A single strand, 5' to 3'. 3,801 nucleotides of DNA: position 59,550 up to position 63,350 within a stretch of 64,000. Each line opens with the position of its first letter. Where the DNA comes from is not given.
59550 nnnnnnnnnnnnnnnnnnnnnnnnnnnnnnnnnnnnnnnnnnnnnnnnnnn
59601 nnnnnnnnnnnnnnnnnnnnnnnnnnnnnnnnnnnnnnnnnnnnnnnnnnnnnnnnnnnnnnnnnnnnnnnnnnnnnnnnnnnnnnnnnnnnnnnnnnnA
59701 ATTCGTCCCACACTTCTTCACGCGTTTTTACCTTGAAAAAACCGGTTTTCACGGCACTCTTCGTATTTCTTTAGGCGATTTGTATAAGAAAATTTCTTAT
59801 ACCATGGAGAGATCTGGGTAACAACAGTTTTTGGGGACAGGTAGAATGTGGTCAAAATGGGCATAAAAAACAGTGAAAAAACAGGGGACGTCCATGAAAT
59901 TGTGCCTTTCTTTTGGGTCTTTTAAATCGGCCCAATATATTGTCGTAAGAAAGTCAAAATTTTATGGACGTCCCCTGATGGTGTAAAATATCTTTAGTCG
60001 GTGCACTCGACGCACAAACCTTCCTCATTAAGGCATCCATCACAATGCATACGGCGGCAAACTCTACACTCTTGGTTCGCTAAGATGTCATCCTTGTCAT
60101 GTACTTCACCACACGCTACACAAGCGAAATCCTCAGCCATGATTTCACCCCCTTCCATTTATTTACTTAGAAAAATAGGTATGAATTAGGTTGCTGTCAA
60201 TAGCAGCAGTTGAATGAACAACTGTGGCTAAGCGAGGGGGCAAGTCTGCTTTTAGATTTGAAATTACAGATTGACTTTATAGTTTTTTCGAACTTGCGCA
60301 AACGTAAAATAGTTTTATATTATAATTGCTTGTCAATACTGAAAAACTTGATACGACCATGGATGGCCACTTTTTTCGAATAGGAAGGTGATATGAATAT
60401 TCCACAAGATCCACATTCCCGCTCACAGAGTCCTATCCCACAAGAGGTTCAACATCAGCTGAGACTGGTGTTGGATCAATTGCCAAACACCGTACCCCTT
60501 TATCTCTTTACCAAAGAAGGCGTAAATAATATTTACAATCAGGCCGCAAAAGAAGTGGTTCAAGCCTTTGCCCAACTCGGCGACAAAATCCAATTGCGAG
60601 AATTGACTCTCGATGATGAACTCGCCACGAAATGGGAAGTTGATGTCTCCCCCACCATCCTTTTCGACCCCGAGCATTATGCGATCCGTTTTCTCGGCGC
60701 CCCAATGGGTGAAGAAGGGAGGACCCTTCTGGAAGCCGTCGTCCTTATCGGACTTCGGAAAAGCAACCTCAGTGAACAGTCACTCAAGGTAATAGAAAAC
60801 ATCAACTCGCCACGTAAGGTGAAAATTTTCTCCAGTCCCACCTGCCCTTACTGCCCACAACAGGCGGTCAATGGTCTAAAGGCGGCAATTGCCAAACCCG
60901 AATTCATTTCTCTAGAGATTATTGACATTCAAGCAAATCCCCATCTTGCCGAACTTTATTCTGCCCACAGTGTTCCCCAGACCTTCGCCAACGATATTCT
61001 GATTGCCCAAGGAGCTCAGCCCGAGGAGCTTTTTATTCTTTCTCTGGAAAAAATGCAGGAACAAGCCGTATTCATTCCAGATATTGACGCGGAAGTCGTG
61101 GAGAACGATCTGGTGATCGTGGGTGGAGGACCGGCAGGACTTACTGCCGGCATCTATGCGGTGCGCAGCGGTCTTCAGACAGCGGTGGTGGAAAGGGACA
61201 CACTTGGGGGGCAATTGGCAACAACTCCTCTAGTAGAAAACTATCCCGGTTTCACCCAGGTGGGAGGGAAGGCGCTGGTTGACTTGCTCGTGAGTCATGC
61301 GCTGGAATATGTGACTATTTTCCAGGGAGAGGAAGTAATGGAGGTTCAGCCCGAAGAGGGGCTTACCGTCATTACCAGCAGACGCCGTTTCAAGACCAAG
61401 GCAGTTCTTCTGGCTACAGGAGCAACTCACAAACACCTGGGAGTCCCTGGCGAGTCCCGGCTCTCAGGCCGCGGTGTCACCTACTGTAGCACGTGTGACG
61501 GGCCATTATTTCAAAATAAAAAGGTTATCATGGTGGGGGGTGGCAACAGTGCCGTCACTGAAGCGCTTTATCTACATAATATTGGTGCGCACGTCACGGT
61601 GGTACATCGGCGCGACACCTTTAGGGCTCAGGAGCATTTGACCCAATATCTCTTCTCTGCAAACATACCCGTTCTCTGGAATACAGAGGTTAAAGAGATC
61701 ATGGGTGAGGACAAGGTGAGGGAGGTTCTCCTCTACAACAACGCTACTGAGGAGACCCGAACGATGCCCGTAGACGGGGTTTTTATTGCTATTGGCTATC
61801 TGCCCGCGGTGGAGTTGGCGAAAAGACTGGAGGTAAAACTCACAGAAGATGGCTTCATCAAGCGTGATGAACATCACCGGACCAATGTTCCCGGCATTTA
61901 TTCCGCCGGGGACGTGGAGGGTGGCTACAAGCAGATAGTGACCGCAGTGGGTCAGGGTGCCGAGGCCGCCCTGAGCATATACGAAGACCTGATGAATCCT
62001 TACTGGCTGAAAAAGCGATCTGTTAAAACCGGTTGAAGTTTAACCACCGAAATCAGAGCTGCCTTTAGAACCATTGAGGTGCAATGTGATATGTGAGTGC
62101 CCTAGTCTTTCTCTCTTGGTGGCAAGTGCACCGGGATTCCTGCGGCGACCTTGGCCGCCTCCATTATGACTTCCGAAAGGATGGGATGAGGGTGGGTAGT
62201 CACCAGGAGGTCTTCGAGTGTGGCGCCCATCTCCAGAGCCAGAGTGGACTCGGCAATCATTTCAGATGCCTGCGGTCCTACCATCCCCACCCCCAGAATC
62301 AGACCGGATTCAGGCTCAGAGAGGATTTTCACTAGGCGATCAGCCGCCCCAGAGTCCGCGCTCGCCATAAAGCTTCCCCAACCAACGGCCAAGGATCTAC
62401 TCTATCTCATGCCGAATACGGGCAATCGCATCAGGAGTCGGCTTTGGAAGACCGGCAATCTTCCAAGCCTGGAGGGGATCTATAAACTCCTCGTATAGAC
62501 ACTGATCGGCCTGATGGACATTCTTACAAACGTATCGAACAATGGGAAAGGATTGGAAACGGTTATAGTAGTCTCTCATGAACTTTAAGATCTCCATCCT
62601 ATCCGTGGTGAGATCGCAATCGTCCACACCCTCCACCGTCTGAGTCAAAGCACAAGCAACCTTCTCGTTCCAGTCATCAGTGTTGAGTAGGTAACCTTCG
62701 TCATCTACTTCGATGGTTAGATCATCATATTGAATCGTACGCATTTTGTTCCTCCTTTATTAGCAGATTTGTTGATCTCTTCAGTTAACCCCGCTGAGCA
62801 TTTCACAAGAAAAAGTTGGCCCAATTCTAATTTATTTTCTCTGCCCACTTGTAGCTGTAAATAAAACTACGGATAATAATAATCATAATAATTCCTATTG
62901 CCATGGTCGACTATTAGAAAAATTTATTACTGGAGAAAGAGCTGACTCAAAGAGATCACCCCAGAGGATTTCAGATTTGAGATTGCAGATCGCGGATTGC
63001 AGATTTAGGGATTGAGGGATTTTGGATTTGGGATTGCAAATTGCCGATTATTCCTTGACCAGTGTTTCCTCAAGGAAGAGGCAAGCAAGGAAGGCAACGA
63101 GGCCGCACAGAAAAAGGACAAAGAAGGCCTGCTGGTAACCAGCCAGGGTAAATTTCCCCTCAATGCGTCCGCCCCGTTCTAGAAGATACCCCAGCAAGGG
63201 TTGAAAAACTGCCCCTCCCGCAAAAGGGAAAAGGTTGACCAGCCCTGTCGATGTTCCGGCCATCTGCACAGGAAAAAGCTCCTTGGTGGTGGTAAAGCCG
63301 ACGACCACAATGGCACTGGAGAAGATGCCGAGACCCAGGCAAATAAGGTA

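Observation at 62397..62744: DsrC/TusE-family protein whose C-terminal arm lacks both conserved cysteines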

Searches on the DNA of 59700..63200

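Call 77: search_rna_families(source=window, start=59700, end=63200, threshold=evalue, max_evalue=1)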
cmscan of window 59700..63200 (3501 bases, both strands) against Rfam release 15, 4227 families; matches with E-value up to 1: 2.
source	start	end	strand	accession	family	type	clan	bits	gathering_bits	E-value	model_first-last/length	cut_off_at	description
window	59881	59978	+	RF04120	MIR5998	Gene; miRNA;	-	27.8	180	0.0038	1-173/173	no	MIR5998 microRNA precursor family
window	62961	63027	+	RF03567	MIR8024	Gene; miRNA;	-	24.4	57.3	0.13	1-86/86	no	MIR8024 microRNA precursor family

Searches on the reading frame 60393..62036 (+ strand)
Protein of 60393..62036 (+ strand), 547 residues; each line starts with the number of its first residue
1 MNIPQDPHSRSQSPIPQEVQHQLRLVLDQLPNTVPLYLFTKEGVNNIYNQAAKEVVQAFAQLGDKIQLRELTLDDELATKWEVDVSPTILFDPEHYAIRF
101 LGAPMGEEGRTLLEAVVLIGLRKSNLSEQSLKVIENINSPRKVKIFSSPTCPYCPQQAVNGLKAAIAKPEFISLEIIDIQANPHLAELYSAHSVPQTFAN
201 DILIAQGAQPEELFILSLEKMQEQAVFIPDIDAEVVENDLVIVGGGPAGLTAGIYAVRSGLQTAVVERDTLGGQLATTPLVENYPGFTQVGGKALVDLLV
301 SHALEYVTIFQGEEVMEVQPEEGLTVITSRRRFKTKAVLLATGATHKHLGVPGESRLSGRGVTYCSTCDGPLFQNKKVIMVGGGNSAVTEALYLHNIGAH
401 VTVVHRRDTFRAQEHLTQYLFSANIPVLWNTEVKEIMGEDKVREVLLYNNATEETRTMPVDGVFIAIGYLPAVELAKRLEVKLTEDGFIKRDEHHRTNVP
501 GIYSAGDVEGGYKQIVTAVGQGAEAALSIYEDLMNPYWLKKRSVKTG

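Call 3: search_protein_families(library=pfam, proteins=[window:60393-62036:+], max_evalue=0.01)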
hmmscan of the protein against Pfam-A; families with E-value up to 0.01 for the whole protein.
window:60393-62036:+ (547 aa): 20 families
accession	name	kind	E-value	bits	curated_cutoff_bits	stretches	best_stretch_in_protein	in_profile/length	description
PF07992.20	Pyr_redox_2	-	2.8e-55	188.3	26.1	1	239-522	2-291/291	Pyridine nucleotide-disulphide oxidoreductase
PF13738.12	Pyr_redox_3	-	1.7e-29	103.5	30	2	307-506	96-305/305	Pyridine nucleotide-disulphide oxidoreductase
PF00070.33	Pyr_redox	-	1.1e-18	68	22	1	377-447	1-79/82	Pyridine nucleotide-disulphide oxidoreductase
PF13192.12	Thioredoxin_3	-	7.4e-11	42.4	24.8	1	142-217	2-73/76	Thioredoxin domain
PF12831.13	FAD_oxidored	-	7.6e-09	35.8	27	1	239-282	1-44/416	FAD dependent oxidoreductase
PF01946.23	Thi4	-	3.9e-08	33.3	26.2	1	234-270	14-51/235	Thi4 family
PF01266.30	DAO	-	2.1e-07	31.2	27.9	1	239-273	1-37/353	FAD dependent oxidoreductase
PF13450.12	NAD_binding_8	-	1.1e-06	29.3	21.9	1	242-280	1-40/68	NAD(P)-binding Rossmann-like domain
PF03486.20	HI0933_like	-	3.3e-06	27.2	50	0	239-269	2-32/244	HI0933-like protein Rossmann domain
PF00890.30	FAD_binding_2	-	4.2e-06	26.6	20.4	1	239-275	1-38/414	FAD binding domain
PF01494.25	FAD_binding_3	-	4.6e-05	23.2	22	1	239-269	3-33/349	FAD binding domain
PF01134.28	GIDA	-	5e-05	23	22.1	0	239-268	1-30/391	Glucose inhibited division protein A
PF00462.30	Glutaredoxin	-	0.00013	22.5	22.9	1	143-201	1-57/60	Glutaredoxin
PF13241.12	NAD_binding_7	-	0.00043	21.3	22.1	1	373-411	5-43/104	Putative NAD(P)-binding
PF23357.1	DUF7088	-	0.00078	20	27.8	0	125-220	6-92/105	Domain of unknown function (DUF7088)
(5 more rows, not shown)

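Call 4: search_protein_families(library=ncbifam, proteins=[window:60393-62036:+], max_evalue=0.01)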
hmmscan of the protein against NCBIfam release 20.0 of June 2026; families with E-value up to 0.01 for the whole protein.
window:60393-62036:+ (547 aa): 122 families (the best 25 are shown)
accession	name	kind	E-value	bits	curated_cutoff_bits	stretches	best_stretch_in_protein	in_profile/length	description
TIGR01292.1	TRX_reduct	equivalog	4.4e-104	347.5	343.45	1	239-532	2-299/300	thioredoxin-disulfide reductase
TIGR03140.1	AhpF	equivalog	5.5e-97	325.4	502.9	1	17-534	4-513/515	alkyl hydroperoxide reductase subunit F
TIGR03143.1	AhpF_homolog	hypoth_equivalog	1.2e-94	317.9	687.65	2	239-529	6-304/555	putative alkyl hydroperoxide reductase F subunit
NF007614.0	PRK10262.1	equivalog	3.6e-52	177.5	644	1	238-528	7-309/321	thioredoxin-disulfide reductase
TIGR02187.2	PDO_seleno_TRX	equivalog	4.7e-41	140.4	185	1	17-219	2-207/209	protein disulfide oxidoreductase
TIGR04018.1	Bthiol_YpdA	hypoth_equivalog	4.7e-34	117.6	339.9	2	308-533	86-313/316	YpdA family putative bacillithiol disulfide reductase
TIGR01350.1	lipoamide_DH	equivalog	2.5e-29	102.3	408.8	2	309-532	106-332/461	dihydrolipoyl dehydrogenase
TIGR02053.1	MerA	equivalog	2.3e-22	79.6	454.45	2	320-529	115-328/465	mercury(II) reductase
NF004776.0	PRK06116.1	equivalog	4.5e-22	78.7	480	1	325-531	122-327/450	glutathione-disulfide reductase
NF004943.0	PRK06292.2-1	equivalog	5.4e-21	74.9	432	1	324-531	118-330/456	dihydrolipoyl dehydrogenase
TIGR01316.1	gltA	equivalog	7.1e-21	74.5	471.75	1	367-531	264-447/449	NADPH-dependent glutamate synthase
NF009409.0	PRK12770.1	subfamily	4e-20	72.2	343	1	236-533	17-350/360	putative glutamate synthase subunit beta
TIGR01421.1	gluta_reduc_1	equivalog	1.4e-19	70.6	556.15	1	325-523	120-319/450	glutathione-disulfide reductase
NF041853.1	hythiocyan_redase_MerA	equivalog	3.4e-19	69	650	1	374-513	159-299/440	hypothiocyanous acid reductase MerA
NF004945.0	PRK06292.2-3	equivalog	9.9e-19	67.6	494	1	326-511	121-307/457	dihydrolipoyl dehydrogenase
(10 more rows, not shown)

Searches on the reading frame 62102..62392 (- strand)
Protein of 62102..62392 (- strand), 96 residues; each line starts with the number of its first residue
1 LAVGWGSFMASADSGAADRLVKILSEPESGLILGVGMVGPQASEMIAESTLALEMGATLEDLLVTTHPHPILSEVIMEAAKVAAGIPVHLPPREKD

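Call 3: search_protein_families(library=pfam, proteins=[window:62102-62392:-], max_evalue=0.01)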
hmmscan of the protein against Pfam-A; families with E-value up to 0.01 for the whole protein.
window:62102-62392:- (96 aa): 1 family
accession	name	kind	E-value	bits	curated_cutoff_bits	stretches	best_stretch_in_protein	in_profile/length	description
PF02852.28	Pyr_redox_dim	-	6.9e-17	62.1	25.3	1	17-80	47-110/110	Pyridine nucleotide-disulphide oxidoreductase, dimerisation domain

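Call 4: search_protein_families(library=ncbifam, proteins=[window:62102-62392:-], max_evalue=0.01)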
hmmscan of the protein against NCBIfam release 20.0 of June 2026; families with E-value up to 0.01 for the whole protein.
window:62102-62392:- (96 aa): 20 families
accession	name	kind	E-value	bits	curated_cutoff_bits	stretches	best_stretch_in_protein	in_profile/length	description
TIGR01350.1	lipoamide_DH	equivalog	1.4e-19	70.2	408.8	1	15-89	386-460/461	dihydrolipoyl dehydrogenase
TIGR02053.1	MerA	equivalog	1.6e-11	43.8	454.45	1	20-81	390-451/465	mercury(II) reductase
NF004946.0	PRK06292.2-4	subfamily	5.3e-11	41.9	634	1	16-80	403-467/487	dihydrolipoyl dehydrogenase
NF004943.0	PRK06292.2-1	equivalog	1.2e-09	37.5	432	1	18-81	390-453/456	dihydrolipoyl dehydrogenase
NF005883.0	PRK07845.1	equivalog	5.4e-09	35.5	479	1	15-82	391-458/466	NAD(P)H-quinone dehydrogenase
NF004991.0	PRK06370.1-3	subfamily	1.3e-08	33.9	620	1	15-81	419-485/509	FAD-containing oxidoreductase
NF004947.0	PRK06292.2-5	equivalog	2e-08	33.6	592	1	16-81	390-456/474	dihydrolipoyl dehydrogenase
NF004944.0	PRK06292.2-2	equivalog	1.7e-07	30.3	619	1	19-83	388-452/460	dihydrolipoyl dehydrogenase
NF005884.0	PRK07846.1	equivalog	2.9e-07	29.5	501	1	17-79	384-447/454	mycothione reductase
TIGR01424.1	gluta_reduc_2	equivalog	8.2e-07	27.9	606.05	1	15-75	380-441/446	glutathione-disulfide reductase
NF003585.0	PRK05249.1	equivalog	2.4e-06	26.5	465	1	15-80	389-454/464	Si-specific NAD(P)(+) transhydrogenase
NF004776.0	PRK06116.1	equivalog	8.4e-06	25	480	1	18-74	388-444/450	glutathione-disulfide reductase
TIGR03452.1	mycothione_red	equivalog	8.9e-06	24.8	635.65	1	18-79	386-448/452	mycothione reductase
NF004939.0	PRK06292.1-1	equivalog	1.7e-05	23.7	435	1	18-82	393-457/476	dihydrolipoyl dehydrogenase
TIGR01438.1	TGR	subfamily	7.3e-05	21.8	475.85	1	25-78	414-467/485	thioredoxin and glutathione reductase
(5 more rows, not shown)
